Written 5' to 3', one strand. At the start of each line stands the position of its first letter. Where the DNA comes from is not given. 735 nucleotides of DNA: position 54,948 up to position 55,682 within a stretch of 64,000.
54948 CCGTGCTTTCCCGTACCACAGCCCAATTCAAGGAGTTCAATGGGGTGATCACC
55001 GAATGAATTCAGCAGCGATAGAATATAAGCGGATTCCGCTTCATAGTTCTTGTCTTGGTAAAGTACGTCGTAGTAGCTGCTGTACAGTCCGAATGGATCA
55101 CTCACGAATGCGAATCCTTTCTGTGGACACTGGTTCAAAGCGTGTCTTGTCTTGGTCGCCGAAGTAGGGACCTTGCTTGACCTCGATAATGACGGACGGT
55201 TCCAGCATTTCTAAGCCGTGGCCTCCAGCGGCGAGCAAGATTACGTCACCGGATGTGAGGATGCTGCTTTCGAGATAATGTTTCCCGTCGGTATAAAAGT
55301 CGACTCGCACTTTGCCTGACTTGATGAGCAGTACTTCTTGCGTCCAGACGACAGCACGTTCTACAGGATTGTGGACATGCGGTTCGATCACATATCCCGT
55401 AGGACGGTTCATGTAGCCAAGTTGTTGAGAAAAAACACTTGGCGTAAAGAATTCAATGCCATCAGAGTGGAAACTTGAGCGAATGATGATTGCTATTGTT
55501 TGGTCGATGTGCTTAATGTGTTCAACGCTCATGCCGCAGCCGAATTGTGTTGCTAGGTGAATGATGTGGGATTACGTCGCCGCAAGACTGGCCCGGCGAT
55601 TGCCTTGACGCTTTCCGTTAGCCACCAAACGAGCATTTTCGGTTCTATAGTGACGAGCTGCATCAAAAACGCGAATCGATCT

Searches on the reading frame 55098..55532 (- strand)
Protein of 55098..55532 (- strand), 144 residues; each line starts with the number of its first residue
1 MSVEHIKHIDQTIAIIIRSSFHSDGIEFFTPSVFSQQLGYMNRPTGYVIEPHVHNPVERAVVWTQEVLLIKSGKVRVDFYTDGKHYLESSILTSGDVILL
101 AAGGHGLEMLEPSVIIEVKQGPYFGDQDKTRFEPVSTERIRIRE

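Call 22: search_protein_families(library=pfam, proteins=[window:55098-55532:-], max_evalue=0.0001)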
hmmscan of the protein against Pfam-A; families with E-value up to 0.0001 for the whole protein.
window:55098-55532:- (144 aa): 0 families

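Call 28: search_protein_families(library=pfam, proteins=[window:55098-55532:-], max_evalue=10)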
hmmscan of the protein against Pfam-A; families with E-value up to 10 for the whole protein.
window:55098-55532:- (144 aa): 1 family
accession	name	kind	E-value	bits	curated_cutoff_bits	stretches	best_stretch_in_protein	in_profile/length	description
PF19480.5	DUF6016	-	0.14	13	27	1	105-123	123-141/141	Domain of unknown function (DUF6016)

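Call 48: search_solved_structures(query=window:55098-55532:-, max_evalue=1, show_alignments=1)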
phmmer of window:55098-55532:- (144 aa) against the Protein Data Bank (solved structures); distinct sequences matched with E-value up to 1: 5.
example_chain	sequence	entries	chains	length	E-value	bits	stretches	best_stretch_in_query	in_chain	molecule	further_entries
6z2i_A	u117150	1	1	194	0.0055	19.9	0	59-104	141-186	de novo designed TIM barrel DeNovoTIM6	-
6ohl_A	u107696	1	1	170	0.16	15.2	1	64-111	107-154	Flavodoxin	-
6ohk_A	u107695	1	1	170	0.16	15.2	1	64-111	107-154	Flavodoxin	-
2c60_A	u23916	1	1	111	0.51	13.5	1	21-67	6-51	HUMAN MITOGEN-ACTIVATED PROTEIN KINASE KINASE KINASE 3 ISOFORM 2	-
7osv_A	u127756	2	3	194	0.57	13.4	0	58-102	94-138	DeNovoTIM6-SB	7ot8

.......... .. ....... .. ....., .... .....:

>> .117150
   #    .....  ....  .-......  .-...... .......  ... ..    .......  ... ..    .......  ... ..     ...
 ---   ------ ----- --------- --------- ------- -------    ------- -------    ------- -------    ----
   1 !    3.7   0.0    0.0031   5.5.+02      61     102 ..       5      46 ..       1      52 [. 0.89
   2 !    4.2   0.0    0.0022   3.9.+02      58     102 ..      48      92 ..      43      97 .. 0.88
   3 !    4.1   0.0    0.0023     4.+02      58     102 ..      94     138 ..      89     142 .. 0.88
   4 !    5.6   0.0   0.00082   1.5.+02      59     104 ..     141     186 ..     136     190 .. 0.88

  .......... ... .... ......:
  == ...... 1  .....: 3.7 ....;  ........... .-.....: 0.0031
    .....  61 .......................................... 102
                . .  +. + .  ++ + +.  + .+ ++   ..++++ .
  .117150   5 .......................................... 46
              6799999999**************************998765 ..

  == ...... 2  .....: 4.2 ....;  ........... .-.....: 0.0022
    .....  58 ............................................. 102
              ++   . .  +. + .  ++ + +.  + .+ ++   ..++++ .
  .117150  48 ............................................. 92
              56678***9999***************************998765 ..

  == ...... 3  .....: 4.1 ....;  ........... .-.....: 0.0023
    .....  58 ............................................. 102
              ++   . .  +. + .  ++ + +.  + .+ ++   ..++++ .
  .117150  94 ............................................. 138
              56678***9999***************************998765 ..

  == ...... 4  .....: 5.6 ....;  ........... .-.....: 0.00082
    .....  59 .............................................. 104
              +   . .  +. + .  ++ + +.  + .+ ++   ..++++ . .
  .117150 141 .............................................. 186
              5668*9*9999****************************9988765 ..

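Call 71: search_protein_families(library=ncbifam, proteins=[window:55098-55532:-], max_evalue=0.1)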
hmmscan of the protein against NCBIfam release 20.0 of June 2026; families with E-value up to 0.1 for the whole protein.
window:55098-55532:- (144 aa): 1 family
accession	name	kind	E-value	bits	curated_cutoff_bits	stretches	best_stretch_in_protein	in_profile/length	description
TIGR04366.1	cupin_WbuC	subfamily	7.7e-07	29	42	1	47-130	45-126/132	WbuC family cupin fold metalloprotein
